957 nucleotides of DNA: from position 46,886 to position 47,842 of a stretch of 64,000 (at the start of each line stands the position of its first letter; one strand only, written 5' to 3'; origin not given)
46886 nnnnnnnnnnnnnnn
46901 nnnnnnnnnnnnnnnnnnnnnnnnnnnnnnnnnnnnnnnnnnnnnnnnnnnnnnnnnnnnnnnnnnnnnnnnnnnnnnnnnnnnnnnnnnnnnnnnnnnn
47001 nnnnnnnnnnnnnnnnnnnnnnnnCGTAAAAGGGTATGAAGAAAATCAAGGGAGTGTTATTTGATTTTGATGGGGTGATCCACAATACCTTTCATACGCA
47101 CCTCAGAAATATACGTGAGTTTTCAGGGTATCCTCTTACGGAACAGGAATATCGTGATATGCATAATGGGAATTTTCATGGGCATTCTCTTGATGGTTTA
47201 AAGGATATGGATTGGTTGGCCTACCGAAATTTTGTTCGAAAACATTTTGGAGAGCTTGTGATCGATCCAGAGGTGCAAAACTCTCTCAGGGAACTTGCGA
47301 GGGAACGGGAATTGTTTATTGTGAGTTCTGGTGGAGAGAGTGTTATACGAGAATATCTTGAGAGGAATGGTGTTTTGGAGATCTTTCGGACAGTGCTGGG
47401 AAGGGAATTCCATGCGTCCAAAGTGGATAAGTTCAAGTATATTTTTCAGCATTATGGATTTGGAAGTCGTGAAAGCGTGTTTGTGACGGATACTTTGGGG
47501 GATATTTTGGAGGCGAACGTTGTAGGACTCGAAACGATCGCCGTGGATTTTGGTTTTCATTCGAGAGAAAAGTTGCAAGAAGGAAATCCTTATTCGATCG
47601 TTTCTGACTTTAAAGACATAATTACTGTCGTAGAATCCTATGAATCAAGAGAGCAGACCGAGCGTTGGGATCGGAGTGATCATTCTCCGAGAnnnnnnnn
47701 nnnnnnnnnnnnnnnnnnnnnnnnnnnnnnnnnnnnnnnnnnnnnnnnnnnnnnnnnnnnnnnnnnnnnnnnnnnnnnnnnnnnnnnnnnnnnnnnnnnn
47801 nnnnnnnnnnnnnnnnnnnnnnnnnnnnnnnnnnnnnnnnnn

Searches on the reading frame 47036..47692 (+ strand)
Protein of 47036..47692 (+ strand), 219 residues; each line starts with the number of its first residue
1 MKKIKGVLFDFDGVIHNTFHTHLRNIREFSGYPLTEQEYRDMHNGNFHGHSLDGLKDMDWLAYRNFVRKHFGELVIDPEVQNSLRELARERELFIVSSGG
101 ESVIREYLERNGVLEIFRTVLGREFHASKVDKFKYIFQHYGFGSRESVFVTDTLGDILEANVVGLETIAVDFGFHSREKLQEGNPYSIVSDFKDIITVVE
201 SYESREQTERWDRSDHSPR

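Call 45: search_protein_families(library=pfam, proteins=[window:47036-47692:+], max_evalue=0.00001)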
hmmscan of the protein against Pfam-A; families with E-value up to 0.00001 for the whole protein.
window:47036-47692:+ (219 aa): 3 families
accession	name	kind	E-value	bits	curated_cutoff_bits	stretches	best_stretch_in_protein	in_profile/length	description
PF13419.12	HAD_2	-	6.9e-13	49.5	23.8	1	7-170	1-178/178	Haloacid dehalogenase-like hydrolase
PF00702.32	Hydrolase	-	5.7e-07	30.6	26.4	1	4-163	1-190/191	haloacid dehalogenase-like hydrolase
PF13242.12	Hydrolase_like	-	8.7e-07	29.2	22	1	133-194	10-74/75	HAD-hyrolase-like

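Call 52: search_protein_families(library=ncbifam, proteins=[window:47036-47692:+], max_evalue=0.01)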
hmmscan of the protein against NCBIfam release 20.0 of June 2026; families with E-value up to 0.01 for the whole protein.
window:47036-47692:+ (219 aa): 18 families
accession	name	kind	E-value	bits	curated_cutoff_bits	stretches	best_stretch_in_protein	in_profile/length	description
NF009695.0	PRK13222.1-2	equivalog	4.4e-13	49.2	225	1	77-200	96-223/226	phosphoglycolate phosphatase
NF009804.0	PRK13288.1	equivalog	6.5e-12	45.4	218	1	3-202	2-213/215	pyrophosphatase PpaX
NF009697.0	PRK13222.1-4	equivalog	5.5e-10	39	327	1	78-207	97-230/232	phosphoglycolate phosphatase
TIGR02253.1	CTE7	subfamily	4.1e-08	33.3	169.75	1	74-179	93-203/221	TIGR02253 family HAD-type hydrolase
NF009699.0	PRK13225.1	equivalog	5.8e-07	29.3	368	1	4-199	62-267/273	phosphoglycolate phosphatase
NF009698.0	PRK13223.1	equivalog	3.2e-06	26.5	466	1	74-197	100-227/272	phosphoglycolate phosphatase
TIGR01454.1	AHBA_synth_RP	hypoth_equivalog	4e-05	23.3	246.65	1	7-200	1-204/205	AHBA synthesis associated protein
TIGR01993.1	Pyr-5-nucltdase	equivalog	5.7e-05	23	142.9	1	8-169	4-182/183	pyrimidine 5'-nucleotidase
TIGR01428.1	HAD_type_II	equivalog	0.0002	21.5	125.4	1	77-170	93-190/197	haloacid dehalogenase type II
NF009694.0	PRK13222.1-1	equivalog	0.00025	20.4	415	1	92-208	129-248/252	phosphoglycolate phosphatase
TIGR02009.1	PGMB-YQAB-SF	subfamily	0.00038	20.7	153.35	1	4-61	1-51/186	beta-phosphoglucomutase family hydrolase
TIGR02254.1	YjjG_YfnB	equivalog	0.00045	19.8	159.9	1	78-195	100-219/223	YjjG family noncanonical pyrimidine nucleotidase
TIGR01668.1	YqeG_hyp_ppase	hypoth_equivalog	0.00047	19.7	89.1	1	76-181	44-146/170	YqeG family HAD IIIA-type phosphatase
TIGR01662.1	HAD-SF-IIIA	subfamily_domain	0.00072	19.7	44.6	0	74-170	24-138/141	HAD-IIIA family hydrolase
TIGR01509.1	HAD-SF-IA-v3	subfamily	0.0034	17.5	29.4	0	7-170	2-154/154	HAD-IA family hydrolase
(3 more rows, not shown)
